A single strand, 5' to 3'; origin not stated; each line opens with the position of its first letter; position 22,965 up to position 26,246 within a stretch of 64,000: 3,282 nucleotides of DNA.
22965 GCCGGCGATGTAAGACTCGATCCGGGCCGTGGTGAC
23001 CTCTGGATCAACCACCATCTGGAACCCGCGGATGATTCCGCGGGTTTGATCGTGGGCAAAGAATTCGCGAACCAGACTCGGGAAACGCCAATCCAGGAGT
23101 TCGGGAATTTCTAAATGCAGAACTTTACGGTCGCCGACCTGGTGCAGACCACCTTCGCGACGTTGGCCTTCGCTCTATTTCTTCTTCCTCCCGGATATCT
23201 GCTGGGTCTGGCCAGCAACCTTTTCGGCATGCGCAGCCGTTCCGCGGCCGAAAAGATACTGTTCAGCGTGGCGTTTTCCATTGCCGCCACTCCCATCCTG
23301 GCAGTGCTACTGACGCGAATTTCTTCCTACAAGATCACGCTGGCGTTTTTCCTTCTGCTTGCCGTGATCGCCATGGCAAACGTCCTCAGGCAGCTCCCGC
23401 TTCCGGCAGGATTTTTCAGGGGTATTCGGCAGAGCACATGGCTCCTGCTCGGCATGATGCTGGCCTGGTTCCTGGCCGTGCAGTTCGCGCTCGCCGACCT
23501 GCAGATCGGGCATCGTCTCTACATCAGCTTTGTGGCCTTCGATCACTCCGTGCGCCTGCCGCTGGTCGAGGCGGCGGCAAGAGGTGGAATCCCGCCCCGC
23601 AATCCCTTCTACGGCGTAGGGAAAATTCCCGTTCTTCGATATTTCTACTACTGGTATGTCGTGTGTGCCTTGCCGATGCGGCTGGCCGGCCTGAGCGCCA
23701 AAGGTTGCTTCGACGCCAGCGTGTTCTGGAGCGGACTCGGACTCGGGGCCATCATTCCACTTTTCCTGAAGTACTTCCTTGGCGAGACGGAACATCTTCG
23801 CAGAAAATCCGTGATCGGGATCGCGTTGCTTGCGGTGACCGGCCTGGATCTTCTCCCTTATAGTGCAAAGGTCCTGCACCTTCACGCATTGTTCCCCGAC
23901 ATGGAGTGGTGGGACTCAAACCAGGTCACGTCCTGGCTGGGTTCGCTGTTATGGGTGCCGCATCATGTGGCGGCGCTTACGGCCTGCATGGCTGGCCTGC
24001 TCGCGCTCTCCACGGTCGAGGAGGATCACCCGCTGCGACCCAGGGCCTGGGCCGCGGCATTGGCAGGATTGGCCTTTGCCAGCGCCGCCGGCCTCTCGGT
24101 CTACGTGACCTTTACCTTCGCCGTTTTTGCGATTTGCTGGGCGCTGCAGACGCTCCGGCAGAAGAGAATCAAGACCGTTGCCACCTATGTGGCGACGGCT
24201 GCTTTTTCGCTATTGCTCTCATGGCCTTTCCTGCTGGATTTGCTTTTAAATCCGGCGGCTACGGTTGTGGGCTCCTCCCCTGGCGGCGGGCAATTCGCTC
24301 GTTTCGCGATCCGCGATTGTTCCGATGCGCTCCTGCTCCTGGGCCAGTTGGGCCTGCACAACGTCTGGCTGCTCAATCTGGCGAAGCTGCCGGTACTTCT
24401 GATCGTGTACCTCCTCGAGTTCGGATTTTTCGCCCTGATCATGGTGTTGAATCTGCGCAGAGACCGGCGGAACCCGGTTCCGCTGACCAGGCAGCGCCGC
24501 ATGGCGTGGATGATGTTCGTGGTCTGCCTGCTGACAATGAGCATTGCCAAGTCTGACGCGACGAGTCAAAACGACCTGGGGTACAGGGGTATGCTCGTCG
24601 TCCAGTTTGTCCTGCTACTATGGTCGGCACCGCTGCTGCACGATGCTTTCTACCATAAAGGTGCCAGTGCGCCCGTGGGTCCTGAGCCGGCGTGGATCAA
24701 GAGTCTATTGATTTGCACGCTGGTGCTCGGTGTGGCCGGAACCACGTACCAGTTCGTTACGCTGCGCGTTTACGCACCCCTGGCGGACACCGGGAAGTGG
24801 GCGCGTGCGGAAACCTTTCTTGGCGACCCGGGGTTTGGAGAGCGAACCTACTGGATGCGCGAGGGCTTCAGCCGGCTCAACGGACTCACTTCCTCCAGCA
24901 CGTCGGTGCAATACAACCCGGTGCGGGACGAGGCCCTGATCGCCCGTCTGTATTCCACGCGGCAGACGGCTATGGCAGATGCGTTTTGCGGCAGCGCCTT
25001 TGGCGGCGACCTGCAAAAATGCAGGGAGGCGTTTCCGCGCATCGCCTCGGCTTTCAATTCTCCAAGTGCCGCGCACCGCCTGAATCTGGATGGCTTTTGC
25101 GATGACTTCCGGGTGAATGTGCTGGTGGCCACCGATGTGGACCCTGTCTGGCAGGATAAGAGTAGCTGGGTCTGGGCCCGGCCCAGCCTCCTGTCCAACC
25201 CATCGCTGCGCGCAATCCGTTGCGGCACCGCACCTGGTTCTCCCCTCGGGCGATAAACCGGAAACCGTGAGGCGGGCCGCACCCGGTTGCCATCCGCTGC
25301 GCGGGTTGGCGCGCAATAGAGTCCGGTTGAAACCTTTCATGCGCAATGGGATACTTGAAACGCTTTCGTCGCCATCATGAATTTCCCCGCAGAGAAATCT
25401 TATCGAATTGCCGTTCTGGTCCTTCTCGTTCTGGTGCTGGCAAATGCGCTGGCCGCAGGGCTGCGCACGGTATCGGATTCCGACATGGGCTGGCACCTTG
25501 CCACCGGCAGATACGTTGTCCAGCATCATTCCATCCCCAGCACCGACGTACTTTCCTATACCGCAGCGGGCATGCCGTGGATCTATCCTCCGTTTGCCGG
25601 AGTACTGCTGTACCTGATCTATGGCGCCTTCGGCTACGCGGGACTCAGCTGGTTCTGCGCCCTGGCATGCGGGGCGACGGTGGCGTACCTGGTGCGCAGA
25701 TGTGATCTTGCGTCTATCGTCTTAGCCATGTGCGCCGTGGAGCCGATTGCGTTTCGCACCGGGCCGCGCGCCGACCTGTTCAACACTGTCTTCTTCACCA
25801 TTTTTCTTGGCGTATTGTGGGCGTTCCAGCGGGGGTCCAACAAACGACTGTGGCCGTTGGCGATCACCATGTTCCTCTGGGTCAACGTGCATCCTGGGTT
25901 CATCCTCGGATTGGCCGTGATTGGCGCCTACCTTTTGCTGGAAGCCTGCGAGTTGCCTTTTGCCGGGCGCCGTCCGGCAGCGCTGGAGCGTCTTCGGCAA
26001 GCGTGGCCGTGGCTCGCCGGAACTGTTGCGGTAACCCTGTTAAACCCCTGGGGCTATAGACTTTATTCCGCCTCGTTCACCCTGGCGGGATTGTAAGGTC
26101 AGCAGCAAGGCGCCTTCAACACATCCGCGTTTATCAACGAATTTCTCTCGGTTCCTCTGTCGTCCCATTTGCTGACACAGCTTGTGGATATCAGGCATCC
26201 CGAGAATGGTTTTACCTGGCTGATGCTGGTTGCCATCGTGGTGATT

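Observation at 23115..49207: Cytochrome cluster embedded in a swarm of seven or more large polytopic membrane proteins, including a four-member paralogue family with GT-C-like hallmarks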

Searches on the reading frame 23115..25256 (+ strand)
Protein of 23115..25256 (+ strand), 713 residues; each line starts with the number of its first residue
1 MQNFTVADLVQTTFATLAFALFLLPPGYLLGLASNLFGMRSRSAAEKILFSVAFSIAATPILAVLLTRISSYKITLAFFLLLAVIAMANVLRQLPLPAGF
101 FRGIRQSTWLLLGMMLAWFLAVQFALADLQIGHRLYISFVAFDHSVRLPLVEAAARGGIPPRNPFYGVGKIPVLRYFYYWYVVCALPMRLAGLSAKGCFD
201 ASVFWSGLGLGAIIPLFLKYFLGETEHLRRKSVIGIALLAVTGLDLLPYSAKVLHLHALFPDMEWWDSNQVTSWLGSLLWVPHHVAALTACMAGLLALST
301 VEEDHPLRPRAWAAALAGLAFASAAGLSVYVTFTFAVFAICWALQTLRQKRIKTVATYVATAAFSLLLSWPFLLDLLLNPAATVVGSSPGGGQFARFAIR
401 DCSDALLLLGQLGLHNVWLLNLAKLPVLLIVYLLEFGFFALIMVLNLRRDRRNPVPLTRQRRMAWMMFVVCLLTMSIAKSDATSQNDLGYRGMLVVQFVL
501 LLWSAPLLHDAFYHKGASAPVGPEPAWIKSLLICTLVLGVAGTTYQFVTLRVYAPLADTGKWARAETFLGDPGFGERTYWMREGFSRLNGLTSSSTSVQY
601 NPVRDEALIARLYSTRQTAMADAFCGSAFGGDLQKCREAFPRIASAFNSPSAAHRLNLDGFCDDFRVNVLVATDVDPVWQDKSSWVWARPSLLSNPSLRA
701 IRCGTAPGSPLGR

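Call 6: search_protein_families(library=pfam, proteins=[window:23115-25256:+], max_evalue=0.1)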
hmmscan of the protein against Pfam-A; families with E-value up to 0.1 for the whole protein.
window:23115-25256:+ (713 aa): 0 families

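Call 7: search_protein_families(library=ncbifam, proteins=[window:23115-25256:+], max_evalue=0.1)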
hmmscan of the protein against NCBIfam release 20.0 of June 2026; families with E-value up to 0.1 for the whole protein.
window:23115-25256:+ (713 aa): 0 families

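Call 58: search_protein_families(library=pfam, alignment_id=A6, max_evalue=1)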
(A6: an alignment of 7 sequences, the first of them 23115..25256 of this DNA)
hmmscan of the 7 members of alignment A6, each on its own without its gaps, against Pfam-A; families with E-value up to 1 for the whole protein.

A. member 1, window:23115-25256:+ (713 aa): 0 families

B. families by the number of members that match (of 7 scanned): 1 family
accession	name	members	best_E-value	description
PF07760.16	DUF1616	2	0.044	Protein of unknown function (DUF1616)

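Call 75: search_solved_structures(query=A6, max_evalue=10)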
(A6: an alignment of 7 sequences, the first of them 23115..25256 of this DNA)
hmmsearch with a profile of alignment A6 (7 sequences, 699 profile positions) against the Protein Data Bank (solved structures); distinct sequences matched with E-value up to 10: 2.
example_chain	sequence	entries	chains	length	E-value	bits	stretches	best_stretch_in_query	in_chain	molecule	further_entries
10fd_E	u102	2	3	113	1.3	10.5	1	566-637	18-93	Light chain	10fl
1h3p_L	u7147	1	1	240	2.3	9.7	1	566-630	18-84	ANTIBODY FAB FRAGMENT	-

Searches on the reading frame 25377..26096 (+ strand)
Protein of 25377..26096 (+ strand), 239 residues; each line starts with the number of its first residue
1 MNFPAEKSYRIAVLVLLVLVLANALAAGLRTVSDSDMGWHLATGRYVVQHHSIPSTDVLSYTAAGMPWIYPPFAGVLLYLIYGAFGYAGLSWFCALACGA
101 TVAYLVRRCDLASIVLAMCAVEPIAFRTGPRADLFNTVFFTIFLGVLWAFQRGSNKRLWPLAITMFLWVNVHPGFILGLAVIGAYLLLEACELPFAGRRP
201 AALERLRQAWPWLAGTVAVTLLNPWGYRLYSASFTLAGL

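Call 6: search_protein_families(library=pfam, proteins=[window:25377-26093:+], max_evalue=0.1)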
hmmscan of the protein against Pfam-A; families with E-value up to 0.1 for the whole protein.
window:25377-26093:+ (239 aa): 0 families

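Call 7: search_protein_families(library=ncbifam, proteins=[window:25377-26093:+], max_evalue=0.1)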
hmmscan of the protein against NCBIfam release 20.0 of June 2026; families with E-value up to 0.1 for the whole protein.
window:25377-26093:+ (239 aa): 0 families

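Call 89: find_encoding_contigs(protein=window:25377-26096:+, flank=6000, max_places=4)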
Protein window:25377-26096:+ (239 aa): 16 contigs read that carry it; 4 places shown.
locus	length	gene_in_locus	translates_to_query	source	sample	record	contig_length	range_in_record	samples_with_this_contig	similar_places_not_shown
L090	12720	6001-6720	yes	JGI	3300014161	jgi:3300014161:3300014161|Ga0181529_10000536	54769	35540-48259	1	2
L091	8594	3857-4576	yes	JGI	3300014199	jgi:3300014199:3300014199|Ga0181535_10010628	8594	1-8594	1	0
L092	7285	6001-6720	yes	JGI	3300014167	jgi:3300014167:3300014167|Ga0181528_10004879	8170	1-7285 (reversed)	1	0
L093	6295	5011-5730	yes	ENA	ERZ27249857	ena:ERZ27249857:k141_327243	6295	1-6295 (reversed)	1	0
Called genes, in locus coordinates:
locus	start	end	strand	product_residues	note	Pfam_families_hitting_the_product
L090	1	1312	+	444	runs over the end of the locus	PF00324:AA_permease, PF13520:AA_permease_2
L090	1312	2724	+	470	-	-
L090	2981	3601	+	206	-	PF23914:TPR_CcmH_CycH, PF24575:TPR_Slam (weak), PF13424:TPR_12 (faint), PF13428:TPR_14 (faint), PF13432:TPR_16 (faint), PF13431:TPR_17 (faint), PF00515:TPR_1 (faint), PF14559:TPR_19 (weak), +3 more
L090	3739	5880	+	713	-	-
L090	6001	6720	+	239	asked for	-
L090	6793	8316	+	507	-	PF23914:TPR_CcmH_CycH (faint), PF07719:TPR_2 (faint), PF13181:TPR_8 (faint), PF13431:TPR_17 (faint)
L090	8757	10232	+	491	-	PF02085:Cytochrom_CIII (faint), PF14522:Cytochrome_C7 (faint), PF09699:Paired_CXXCH_1, PF14537:Cytochrom_c3_2 (weak), PF09699:Paired_CXXCH_1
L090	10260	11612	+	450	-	PF25021:TEN_NHL (faint), PF08450:SGL, PF01731:Arylesterase (faint), PF01436:NHL (faint), PF06739:SBBP (faint), PF24684:Vgb_lyase (weak), PF17170:DUF5128 (weak)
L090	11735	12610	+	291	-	PF09699:Paired_CXXCH_1 (faint), PF13442:Cytochrome_CBB3 (faint), PF14522:Cytochrome_C7 (faint)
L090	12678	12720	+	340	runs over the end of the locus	PF13623:SurA_N_2 (faint), PF13624:SurA_N_3 (weak), PF09312:SurA_N (faint), PF13145:Rotamase_2, PF00639:Rotamase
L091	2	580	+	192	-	?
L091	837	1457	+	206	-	PF23914:TPR_CcmH_CycH, PF24575:TPR_Slam (weak), PF13424:TPR_12 (faint), PF13428:TPR_14 (faint), PF13432:TPR_16 (faint), PF13431:TPR_17 (faint), PF00515:TPR_1 (faint), PF14559:TPR_19 (weak), +3 more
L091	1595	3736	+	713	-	-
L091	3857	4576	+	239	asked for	-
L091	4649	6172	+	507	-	PF23914:TPR_CcmH_CycH (faint), PF07719:TPR_2 (faint), PF13181:TPR_8 (faint), PF13431:TPR_17 (faint)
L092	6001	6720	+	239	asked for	-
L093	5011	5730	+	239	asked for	-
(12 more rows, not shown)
